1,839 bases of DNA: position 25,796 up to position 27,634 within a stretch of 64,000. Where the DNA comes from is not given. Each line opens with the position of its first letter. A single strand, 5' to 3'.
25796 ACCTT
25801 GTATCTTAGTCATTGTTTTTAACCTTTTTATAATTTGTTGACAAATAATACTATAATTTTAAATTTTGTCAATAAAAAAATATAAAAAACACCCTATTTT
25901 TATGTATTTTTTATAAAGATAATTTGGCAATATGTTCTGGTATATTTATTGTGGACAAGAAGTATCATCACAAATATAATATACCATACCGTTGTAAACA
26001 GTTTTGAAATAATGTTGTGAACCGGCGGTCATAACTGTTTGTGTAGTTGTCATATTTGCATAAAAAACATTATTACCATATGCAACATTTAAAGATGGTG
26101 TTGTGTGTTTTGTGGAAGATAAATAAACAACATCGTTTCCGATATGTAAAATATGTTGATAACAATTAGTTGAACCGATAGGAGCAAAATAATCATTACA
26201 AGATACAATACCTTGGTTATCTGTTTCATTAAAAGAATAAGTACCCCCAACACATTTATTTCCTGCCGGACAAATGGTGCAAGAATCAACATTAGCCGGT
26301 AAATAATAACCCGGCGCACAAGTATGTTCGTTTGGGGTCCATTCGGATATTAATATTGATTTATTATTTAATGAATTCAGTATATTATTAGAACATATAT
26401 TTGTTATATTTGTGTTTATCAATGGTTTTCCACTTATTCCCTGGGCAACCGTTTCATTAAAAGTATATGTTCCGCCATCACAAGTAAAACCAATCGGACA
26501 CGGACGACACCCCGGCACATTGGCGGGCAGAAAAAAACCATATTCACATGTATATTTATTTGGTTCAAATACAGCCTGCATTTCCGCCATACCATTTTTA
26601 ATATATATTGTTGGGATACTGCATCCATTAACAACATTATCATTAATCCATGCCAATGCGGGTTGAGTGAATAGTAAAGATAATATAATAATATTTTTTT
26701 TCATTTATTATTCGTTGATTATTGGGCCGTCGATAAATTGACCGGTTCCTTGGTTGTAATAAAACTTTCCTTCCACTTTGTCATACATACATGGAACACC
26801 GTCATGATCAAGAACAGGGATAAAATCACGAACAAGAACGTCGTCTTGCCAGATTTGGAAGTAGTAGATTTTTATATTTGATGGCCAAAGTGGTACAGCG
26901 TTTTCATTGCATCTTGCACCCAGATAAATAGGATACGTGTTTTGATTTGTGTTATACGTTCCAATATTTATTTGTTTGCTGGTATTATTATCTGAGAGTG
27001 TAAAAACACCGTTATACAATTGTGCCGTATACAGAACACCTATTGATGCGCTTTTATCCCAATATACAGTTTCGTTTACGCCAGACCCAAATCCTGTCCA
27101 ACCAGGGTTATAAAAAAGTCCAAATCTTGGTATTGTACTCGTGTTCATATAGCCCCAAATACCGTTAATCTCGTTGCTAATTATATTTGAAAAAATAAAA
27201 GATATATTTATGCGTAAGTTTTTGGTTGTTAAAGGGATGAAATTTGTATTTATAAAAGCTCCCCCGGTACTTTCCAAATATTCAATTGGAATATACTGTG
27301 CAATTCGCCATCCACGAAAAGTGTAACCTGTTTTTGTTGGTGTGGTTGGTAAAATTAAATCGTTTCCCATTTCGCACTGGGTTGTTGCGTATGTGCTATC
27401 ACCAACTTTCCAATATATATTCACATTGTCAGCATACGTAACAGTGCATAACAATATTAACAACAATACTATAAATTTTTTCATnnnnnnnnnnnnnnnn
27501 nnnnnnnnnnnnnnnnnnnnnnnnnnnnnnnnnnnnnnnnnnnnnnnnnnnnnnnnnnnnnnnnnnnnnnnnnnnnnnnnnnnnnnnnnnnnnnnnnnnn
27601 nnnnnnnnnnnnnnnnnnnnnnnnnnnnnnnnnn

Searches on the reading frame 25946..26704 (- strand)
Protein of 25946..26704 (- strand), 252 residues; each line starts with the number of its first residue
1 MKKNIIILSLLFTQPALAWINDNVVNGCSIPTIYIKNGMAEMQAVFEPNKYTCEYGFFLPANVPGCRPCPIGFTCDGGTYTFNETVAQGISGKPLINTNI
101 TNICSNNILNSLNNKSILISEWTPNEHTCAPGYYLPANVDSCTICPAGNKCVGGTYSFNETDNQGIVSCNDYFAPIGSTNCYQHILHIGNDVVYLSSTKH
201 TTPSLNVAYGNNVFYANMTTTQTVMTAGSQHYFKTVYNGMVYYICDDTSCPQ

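Call 11: search_protein_families(library=pfam, proteins=[window:25946-26704:-], max_evalue=0.01)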
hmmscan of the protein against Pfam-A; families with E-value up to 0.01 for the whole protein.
window:25946-26704:- (252 aa): 1 family
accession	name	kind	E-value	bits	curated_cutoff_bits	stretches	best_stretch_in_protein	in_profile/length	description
PF24634.1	DUF7631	-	0.0092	16.9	27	0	140-154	4-18/50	Domain of unknown function (DUF7631)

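Call 55: search_protein_families(library=ncbifam, proteins=[window:25946-26704:-], max_evalue=0.01)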
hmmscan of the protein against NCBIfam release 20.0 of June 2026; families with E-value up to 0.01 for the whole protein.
window:25946-26704:- (252 aa): 0 families

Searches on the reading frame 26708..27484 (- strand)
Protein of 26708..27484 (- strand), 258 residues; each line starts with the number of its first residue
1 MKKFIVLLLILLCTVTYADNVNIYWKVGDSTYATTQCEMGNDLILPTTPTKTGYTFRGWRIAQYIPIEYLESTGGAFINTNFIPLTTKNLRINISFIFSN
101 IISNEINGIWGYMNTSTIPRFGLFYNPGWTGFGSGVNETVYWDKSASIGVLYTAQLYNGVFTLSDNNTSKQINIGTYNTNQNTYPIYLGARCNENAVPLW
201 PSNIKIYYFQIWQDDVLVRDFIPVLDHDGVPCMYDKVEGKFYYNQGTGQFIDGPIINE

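Call 10: find_encoding_contigs(protein=window:26708-27484:-, flank=3000, max_places=6)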
Protein window:26708-27484:- (258 aa): 6 contigs read that carry it; 2 places shown.
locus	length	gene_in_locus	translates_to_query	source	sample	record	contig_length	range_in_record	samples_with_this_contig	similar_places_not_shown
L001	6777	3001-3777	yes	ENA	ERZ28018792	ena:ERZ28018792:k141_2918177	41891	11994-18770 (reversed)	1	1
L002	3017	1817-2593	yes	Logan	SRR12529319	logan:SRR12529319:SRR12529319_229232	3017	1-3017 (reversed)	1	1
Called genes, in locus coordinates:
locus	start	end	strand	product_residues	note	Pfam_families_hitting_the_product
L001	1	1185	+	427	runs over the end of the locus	PF01551:Peptidase_M23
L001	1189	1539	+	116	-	PF04519:Bactofilin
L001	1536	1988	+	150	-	PF02502:LacAB_rpiB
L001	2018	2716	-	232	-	PF05154:TM2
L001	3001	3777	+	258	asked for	PF09479:Flg_new (weak)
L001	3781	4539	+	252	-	-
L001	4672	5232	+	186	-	-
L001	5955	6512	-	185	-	PF01741:MscL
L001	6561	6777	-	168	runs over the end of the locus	PF13189:Cytidylate_kin2 (faint), PF13238:AAA_18, PF13671:AAA_33 (faint), PF01202:SKI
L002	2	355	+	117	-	?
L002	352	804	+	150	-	PF02502:LacAB_rpiB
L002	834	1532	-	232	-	PF05154:TM2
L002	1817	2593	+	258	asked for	PF09479:Flg_new (weak)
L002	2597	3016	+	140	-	?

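Call 11: search_protein_families(library=pfam, proteins=[window:26708-27484:-], max_evalue=0.01)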
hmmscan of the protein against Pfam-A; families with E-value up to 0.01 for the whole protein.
window:26708-27484:- (258 aa): 1 family
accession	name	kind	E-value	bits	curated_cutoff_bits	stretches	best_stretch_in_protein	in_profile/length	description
PF09479.16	Flg_new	-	4.5e-06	27.1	27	1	29-59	9-38/65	Listeria-Bacteroides repeat domain (List_Bact_rpt)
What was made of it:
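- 26708..27495 (-): Shine-Dalgarno-like GGGGG (27495-27491) and the first regulated gene: 258 aa, signal peptide plus a Listeria-Bacteroides (InlB B) repeat. Two more genes follow on the same strand (26704-25946 and 25813-25253). Pfam Flg_new E = 4.5e-6 (call 11).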

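Call 12: find_homologous_proteins(query=window:26708-27484:-, max_evalue=0.00001)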
Query window:26708-27484:- (258 aa): 348 proteins with E <= 0.00001 among 628 candidates; the best 120 are listed.
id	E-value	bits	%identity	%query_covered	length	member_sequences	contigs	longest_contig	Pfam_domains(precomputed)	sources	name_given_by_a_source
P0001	1.3e-174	597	100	100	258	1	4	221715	PF09479.17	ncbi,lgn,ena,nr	ncbi:MAG: InlB B-repeat-containing protein [Alphaproteobacteria bacterium]|nr:InlB B-repeat-containi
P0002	1.6e-91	325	59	100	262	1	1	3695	PF09479.17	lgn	-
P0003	2.9e-60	222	50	100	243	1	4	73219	PF09479.17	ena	-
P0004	1.4e-59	220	47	100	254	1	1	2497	PF09479.17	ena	-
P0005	5.2e-58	215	47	100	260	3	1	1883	-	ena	-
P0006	2.2e-57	213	49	100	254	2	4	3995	PF09479.17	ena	-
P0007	1.3e-50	191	43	100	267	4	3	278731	-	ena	-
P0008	2.0e-49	187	43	99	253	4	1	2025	PF09479.17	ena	-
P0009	2.8e-48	183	43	99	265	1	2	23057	-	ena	-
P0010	7.1e-48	182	39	99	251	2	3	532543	-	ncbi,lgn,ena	-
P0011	8.3e-48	181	40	100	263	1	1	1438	-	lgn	-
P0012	2.6e-47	180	43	99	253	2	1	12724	PF09479.17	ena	-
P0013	8.6e-47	178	42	99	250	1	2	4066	-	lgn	-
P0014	4.9e-46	176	42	100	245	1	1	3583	-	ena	-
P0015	8.2e-46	175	41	100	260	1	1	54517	PF09479.17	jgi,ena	-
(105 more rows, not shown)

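Call 15: find_related_loci(query=A1, collection=genome_contigs, flank=3000)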
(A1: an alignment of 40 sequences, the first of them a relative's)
Query A1 (258 aa) in genome_contigs; peptide patterns used: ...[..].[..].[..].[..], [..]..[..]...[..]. (x = any residue, [..] = any of these).
80 stretches matched a pattern; 78 encode a relative of the query (tblastn E <= 1e-3); 78 distinct loci.
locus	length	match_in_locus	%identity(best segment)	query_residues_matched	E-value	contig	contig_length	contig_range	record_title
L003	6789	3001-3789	43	1-258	1e-53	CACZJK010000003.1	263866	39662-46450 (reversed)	MAG: uncultured proteobacterium isolate RUG12675 genome assembly, contig: RUG12675_asm_3, whole genome shotgun sequence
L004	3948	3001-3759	40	1-258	1e-50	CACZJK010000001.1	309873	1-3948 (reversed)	MAG: uncultured proteobacterium isolate RUG12675 genome assembly, contig: RUG12675_asm_1, whole genome shotgun sequence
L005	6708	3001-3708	42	1-256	3e-50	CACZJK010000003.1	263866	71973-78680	MAG: uncultured proteobacterium isolate RUG12675 genome assembly, contig: RUG12675_asm_3, whole genome shotgun sequence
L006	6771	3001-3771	39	1-258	2e-49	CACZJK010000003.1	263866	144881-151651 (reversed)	MAG: uncultured proteobacterium isolate RUG12675 genome assembly, contig: RUG12675_asm_3, whole genome shotgun sequence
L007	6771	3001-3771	38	1-258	2e-49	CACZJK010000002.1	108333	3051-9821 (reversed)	MAG: uncultured proteobacterium isolate RUG12675 genome assembly, contig: RUG12675_asm_2, whole genome shotgun sequence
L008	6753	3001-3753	39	1-256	2e-48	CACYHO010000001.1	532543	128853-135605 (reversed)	MAG: uncultured proteobacterium isolate RUG11949 genome assembly, contig: RUG11949_asm_1, whole genome shotgun sequence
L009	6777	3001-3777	39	3-257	2e-48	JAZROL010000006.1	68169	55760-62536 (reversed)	MAG: Candidatus Enterousia sp. isolate T1900045392_YK20190082.MAGScoT_cleanbin_000031 SGB_6938_k141_1363727, whole genom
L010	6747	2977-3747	41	1-258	2e-47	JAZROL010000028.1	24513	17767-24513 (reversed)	MAG: Candidatus Enterousia sp. isolate T1900045392_YK20190082.MAGScoT_cleanbin_000031 SGB_6938_k141_3042771, whole genom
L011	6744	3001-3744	37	1-258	3e-47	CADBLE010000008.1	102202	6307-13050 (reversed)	MAG: uncultured proteobacterium isolate RUG14070 genome assembly, contig: RUG14070_asm_8, whole genome shotgun sequence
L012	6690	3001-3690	40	1-258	1e-46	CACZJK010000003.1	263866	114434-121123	MAG: uncultured proteobacterium isolate RUG12675 genome assembly, contig: RUG12675_asm_3, whole genome shotgun sequence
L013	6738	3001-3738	41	1-256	6e-46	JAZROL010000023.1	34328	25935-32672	MAG: Candidatus Enterousia sp. isolate T1900045392_YK20190082.MAGScoT_cleanbin_000031 SGB_6938_k141_3463901, whole genom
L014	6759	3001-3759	37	1-258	4e-46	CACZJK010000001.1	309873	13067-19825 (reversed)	MAG: uncultured proteobacterium isolate RUG12675 genome assembly, contig: RUG12675_asm_1, whole genome shotgun sequence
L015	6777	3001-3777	38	1-258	4e-46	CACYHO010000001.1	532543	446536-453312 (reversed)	MAG: uncultured proteobacterium isolate RUG11949 genome assembly, contig: RUG11949_asm_1, whole genome shotgun sequence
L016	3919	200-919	39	3-257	4e-46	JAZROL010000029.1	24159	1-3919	MAG: Candidatus Enterousia sp. isolate T1900045392_YK20190082.MAGScoT_cleanbin_000031 SGB_6938_k141_349054, whole genome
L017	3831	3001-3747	39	1-258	8e-46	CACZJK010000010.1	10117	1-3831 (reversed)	MAG: uncultured proteobacterium isolate RUG12675 genome assembly, contig: RUG12675_asm_10, whole genome shotgun sequence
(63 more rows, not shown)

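Call 54: search_solved_structures(query=A1, max_evalue=1)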
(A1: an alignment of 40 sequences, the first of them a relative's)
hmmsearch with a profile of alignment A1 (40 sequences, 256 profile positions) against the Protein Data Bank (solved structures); distinct sequences matched with E-value up to 1: 6.
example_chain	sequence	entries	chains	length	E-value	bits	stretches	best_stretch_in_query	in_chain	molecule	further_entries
2y5p_A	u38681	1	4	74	8.4e-05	25.9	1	22-61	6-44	INTERNALIN B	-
1m9s_A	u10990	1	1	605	0.00086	22.6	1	22-61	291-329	Internalin B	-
2y5q_A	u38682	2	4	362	0.0014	21.9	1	22-61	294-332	INTERNALIN B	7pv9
7nms_A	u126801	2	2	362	0.0015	21.8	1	22-61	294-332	Internalin B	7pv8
9qr5_A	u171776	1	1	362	0.0038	20.5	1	24-61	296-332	Internalin B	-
9qr4_A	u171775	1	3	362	0.015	18.5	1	23-61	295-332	Internalin B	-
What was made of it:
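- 26708..27495 (-): PDB profile hits to the InlB B-repeat only (call 54).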

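Call 55: search_protein_families(library=ncbifam, proteins=[window:26708-27484:-], max_evalue=0.01)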
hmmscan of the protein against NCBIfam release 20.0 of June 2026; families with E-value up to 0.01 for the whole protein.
window:26708-27484:- (258 aa): 1 family
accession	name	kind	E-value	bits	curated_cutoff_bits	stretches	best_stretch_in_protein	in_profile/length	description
TIGR02543.1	List_Bact_rpt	repeat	0.0059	16.9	20.95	1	49-59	1-11/44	TIGR02543 family repeat protein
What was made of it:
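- Tried and rejected: Pfam, NCBIfam and a PDB profile recognise only the InlB B-repeat (calls 11, 54 and 55).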
